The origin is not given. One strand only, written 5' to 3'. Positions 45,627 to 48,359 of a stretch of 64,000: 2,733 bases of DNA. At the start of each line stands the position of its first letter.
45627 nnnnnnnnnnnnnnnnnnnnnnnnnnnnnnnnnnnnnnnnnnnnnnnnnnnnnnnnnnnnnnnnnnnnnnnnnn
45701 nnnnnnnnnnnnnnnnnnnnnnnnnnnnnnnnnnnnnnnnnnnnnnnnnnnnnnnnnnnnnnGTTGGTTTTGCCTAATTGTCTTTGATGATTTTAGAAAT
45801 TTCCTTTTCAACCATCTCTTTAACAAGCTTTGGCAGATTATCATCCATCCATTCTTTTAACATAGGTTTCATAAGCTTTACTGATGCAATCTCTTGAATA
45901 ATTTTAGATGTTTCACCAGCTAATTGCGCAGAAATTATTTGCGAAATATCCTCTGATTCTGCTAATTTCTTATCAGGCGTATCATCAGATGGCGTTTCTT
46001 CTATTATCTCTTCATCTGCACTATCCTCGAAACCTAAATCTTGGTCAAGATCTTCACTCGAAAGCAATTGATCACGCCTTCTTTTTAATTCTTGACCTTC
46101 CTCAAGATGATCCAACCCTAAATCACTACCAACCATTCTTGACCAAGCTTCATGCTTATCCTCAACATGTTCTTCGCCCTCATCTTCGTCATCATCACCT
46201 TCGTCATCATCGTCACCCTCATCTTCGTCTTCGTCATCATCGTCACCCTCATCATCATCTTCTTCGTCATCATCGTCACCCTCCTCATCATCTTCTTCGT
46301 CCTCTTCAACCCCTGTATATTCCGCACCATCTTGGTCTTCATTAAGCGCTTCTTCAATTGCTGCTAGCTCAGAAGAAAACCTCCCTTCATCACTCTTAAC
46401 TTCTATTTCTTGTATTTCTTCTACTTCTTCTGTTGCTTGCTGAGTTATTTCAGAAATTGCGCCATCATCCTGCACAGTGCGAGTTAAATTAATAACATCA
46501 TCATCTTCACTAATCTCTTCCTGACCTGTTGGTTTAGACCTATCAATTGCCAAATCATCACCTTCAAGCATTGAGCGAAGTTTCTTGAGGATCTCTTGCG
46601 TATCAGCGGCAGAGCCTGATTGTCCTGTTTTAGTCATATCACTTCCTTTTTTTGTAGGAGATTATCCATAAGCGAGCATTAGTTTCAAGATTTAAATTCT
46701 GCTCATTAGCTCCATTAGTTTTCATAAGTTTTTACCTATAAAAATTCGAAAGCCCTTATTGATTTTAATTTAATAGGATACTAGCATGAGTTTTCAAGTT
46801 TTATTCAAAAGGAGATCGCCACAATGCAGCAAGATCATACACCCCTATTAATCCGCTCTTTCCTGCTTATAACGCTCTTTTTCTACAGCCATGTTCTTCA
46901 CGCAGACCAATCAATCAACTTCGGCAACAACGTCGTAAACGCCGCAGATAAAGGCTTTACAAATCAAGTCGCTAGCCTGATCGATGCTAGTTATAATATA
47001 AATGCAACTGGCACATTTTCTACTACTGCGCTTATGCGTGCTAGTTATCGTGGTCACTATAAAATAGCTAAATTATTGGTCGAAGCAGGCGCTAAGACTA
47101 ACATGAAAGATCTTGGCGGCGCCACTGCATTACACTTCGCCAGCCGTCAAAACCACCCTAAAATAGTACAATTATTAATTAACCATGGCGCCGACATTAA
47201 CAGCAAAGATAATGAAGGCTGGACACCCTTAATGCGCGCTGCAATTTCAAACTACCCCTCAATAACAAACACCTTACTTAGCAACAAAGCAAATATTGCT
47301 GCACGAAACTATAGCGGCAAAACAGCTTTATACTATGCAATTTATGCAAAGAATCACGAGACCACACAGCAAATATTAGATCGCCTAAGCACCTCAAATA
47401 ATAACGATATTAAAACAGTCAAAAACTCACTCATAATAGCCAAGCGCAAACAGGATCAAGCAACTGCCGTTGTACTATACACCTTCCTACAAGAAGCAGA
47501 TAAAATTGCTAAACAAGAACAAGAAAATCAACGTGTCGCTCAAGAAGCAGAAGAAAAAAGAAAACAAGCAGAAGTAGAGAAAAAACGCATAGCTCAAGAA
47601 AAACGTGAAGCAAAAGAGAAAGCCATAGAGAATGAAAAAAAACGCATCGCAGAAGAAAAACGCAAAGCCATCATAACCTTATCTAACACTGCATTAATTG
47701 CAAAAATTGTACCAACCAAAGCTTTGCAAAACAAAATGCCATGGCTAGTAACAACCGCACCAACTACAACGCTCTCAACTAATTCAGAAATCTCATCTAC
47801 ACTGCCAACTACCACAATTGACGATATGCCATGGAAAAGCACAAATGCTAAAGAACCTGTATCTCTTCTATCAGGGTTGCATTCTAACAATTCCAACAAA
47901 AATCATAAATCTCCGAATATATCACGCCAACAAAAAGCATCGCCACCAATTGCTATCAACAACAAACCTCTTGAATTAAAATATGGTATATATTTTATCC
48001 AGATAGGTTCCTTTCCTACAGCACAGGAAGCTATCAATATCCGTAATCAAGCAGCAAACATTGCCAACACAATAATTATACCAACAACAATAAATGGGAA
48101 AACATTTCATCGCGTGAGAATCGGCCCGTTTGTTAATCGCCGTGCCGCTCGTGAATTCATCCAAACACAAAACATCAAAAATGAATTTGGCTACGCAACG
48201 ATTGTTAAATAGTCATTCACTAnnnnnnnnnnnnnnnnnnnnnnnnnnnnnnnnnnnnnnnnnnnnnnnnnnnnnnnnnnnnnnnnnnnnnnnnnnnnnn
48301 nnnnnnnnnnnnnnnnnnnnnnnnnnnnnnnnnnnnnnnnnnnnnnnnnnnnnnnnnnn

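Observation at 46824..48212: Secreted fusion of eukaryote-like ankyrin repeats, a K/E coiled coil and a peptidoglycan-binding SPOR domain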

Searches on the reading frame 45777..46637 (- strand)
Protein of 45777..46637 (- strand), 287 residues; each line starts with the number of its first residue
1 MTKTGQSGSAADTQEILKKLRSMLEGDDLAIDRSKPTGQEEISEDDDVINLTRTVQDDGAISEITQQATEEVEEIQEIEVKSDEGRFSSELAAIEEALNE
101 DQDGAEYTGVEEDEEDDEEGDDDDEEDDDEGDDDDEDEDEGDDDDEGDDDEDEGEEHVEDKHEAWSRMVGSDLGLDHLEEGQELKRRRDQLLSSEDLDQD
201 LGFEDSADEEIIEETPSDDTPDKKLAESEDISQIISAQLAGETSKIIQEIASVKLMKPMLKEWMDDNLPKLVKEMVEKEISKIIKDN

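Call 20: search_protein_families(library=pfam, proteins=[window:45777-46637:-], max_evalue=0.1)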
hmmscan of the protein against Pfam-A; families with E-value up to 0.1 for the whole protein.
window:45777-46637:- (287 aa): 1 family
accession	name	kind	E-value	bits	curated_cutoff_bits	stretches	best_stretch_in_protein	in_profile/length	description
PF10691.14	DUF2497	-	1.2e-13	51.7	27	1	241-284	32-74/75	Protein of unknown function (DUF2497)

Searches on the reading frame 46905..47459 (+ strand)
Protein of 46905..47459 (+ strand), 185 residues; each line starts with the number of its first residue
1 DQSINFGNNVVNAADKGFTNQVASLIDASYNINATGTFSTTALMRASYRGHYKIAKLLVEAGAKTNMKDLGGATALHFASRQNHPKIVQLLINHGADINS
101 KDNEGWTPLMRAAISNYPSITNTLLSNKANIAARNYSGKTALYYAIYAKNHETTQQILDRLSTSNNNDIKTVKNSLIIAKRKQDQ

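Call 50: search_solved_structures(query=window:46905-47459:+, max_evalue=0.00001, show_alignments=0)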
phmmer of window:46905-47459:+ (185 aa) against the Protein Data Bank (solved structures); distinct sequences matched with E-value up to 0.00001: 444 (the best 60 are shown).
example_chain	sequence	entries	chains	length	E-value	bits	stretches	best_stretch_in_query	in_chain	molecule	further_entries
6mol_A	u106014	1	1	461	6.1e-84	283.4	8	47-113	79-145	Monoextended DARPin R12 (M_R12)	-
4rlv_A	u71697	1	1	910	3.6e-83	280.9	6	40-146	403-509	Ankyrin-1, Ankyrin-2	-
7tw3_G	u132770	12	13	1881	1e-78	266.5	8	41-112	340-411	Ankyrin-1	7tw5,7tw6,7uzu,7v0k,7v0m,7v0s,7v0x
5y4d_A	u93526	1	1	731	1.4e-68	233.5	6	40-146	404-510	Ankyrin-1,Ankyrin-2,Ankyrin-2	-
5le2_A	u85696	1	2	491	5.4e-64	218.6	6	45-113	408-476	DDD_D12_15_D12_15_D12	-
5leb_A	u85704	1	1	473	1.1e-63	217.6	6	45-113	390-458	DDD_D12_06_D12_06_D12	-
5vkq_A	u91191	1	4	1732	1.5e-63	217.1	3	45-113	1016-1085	No mechanoreceptor potential C isoform L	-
5lec_A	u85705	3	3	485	8.1e-63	214.7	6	45-113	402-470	DDD_D12_12_D12_12_D12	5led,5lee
9goa_A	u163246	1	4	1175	2.8e-55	190.2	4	14-155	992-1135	Alpha-latrotoxin-Lt1a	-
9go9_A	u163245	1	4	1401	7.2e-55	188.9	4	13-155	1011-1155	Alpha-latrotoxin-Lt1a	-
5le9_A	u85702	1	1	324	1.5e-49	171.6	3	11-153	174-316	DD_Off7_09_3G124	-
5lel_A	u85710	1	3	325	4.7e-49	170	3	10-153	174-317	DD_Off7_10_3G124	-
5lea_A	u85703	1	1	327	4.7e-48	166.8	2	9-153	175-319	DD_Off7_12_3G124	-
5lem_A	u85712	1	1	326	1.4e-47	165.3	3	11-153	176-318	DD_Off7_11_3G124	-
6mok_A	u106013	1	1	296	1.5e-47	165.1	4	40-108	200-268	Dimeric DARPin ANR7 (A_distance_r7)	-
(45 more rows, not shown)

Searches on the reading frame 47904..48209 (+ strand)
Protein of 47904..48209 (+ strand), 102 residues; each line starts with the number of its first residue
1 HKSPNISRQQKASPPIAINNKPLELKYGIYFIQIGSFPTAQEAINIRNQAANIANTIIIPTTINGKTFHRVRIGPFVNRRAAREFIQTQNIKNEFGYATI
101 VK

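Call 21: search_solved_structures(query=window:47904-48209:+, max_evalue=10, show_alignments=3)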
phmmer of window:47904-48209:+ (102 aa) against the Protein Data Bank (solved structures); distinct sequences matched with E-value up to 10: 8.
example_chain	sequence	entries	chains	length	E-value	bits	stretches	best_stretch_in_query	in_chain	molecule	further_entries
6i05_A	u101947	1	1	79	0.032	17.7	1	31-89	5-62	Endolytic peptidoglycan transglycosylase RlpA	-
6i09_A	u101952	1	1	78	0.034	17.6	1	31-89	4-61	Endolytic peptidoglycan transglycosylase RlpA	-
6i0a_A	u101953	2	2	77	0.038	17.4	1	31-89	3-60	Endolytic peptidoglycan transglycosylase RlpA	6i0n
1x60_A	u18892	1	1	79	0.063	16.7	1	24-54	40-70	Sporulation-specific N-acetylmuramoyl-L-alanine amidase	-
8wm1_A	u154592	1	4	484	0.43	14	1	59-100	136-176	3-dehydroshikimate dehydratase (DHS dehydratase)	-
9zd7_J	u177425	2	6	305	1.1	12.7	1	39-81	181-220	gp85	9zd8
3tls_A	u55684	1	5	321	1.2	12.7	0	8-44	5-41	Glr4197 protein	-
6hja_A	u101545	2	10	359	1.5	12.4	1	3-44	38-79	Proton-gated ion channel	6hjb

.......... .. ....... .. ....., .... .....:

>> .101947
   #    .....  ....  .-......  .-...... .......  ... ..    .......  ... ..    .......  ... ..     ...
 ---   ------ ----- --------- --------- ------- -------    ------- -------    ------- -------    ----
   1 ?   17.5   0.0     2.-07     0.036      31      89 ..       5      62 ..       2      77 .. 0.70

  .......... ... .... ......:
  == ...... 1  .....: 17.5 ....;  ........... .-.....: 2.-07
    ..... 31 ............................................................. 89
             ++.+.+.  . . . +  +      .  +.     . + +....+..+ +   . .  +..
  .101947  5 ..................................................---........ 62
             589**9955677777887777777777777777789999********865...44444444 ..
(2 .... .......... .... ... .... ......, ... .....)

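Call 35: predict_structure(alignment_id=A2)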
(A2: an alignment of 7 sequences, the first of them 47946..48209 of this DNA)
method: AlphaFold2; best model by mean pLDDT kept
length: 88 residues; sequences in the alignment: 7
mean_pLDDT: 76.5   pTM: 0.64
mean pLDDT of the five models: 76.5, 75.4, 74.9, 74.1, 74.0
residues with pLDDT >= 90: 21; 70-90: 39; 50-70: 17; < 50: 11
segments of 3 or more residues with pLDDT < 50: 1-11
pLDDT, mean of each block of 10 residues (from residue 1): 42 74 92 79 89 91 85 71 62
secondary structure, 60 per line:
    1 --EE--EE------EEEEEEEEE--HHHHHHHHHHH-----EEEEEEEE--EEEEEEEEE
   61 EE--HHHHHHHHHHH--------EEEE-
elements in order: E15-23 H26-36 E42-49 E52-62 H65-75 E84-87

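Call 39: fold_search(model_id=the predicted structure, library=pdb)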
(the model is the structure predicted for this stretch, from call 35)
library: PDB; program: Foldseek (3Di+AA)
matches with E <= 10: 1249; with E <= 0.001: 1
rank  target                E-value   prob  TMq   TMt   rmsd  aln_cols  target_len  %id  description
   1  6i05                  9.3e-04  1.00  0.60  0.67   2.8        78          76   23  Crystal structure of RlpA SPOR domain from Pseudomonas aeruginosa (released 2019-11-13)
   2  6i09_A                1.5e-03  1.00  0.59  0.66   2.8        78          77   23  Crystal structure of RlpA SPOR domain from Pseudomonas aeruginosa in complex with denuded glycan obtained by soaking (released 2019-11-13)
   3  2lfv_MODEL_1_A        2.3e-03  1.00  0.61  0.53   2.8        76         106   17  Solution Structure of the SPOR domain from E. coli DamX (released 2012-07-18)
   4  1x60_MODEL_1_A        4.4e-03  1.00  0.55  0.60   3.7        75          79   23  Solution structure of the peptidoglycan binding domain of B. subtilis cell wall lytic enzyme CwlC (released 2005-08-09)
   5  6ztg_MODEL_1_A        5.3e-03  1.00  0.59  0.30   7.7        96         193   17  Spor protein DedD (released 2020-11-11)
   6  1uta_MODEL_1_A        1.9e-02  1.00  0.49  0.53   4.4        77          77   26  Solution structure of the C-terminal RNP domain from the divisome protein FtsN (released 2004-09-24)
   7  4nwn_M                3.4e-02  0.85  0.35  0.22   5.6        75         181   12  Computationally Designed Two-Component Self-Assembling Tetrahedral Cage T32-28 (released 2014-05-28)
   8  4nwn_C                3.4e-02  0.84  0.35  0.22   5.6        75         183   12  Computationally Designed Two-Component Self-Assembling Tetrahedral Cage T32-28 (released 2014-05-28)
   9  4wk3                  5.5e-02  0.60  0.32  0.34   6.1        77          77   14  Structure of Staphyloccus aureus PstA (released 2014-11-26)
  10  5l38_D                6.6e-02  0.82  0.36  0.36   6.1        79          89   13  The structure of the hexagonal shell protein MSM0272 from the RMM microcompartment (released 2016-12-14)
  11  4nwn_A                6.6e-02  0.72  0.34  0.22   5.7        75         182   12  Computationally Designed Two-Component Self-Assembling Tetrahedral Cage T32-28 (released 2014-05-28)
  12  2l48_MODEL_1_A        6.6e-02  0.60  0.32  0.33   8.2        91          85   10  Solution structure of the PlyG cell wall binding domain (released 2011-10-12)
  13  3n79                  7.9e-02  0.72  0.36  0.22   5.4        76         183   13  PduT C38S Mutant from Salmonella enterica Typhimurium (released 2010-10-06)
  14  5l38_H                8.4e-02  0.69  0.34  0.34   6.1        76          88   13  The structure of the hexagonal shell protein MSM0272 from the RMM microcompartment (released 2016-12-14)
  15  2l9n_MODEL_1_A        1.0e-01  0.77  0.37  0.18   5.9        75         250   11  Structure of the human Shwachman-Bodian-Diamond syndrome (SBDS) protein (released 2011-05-11)
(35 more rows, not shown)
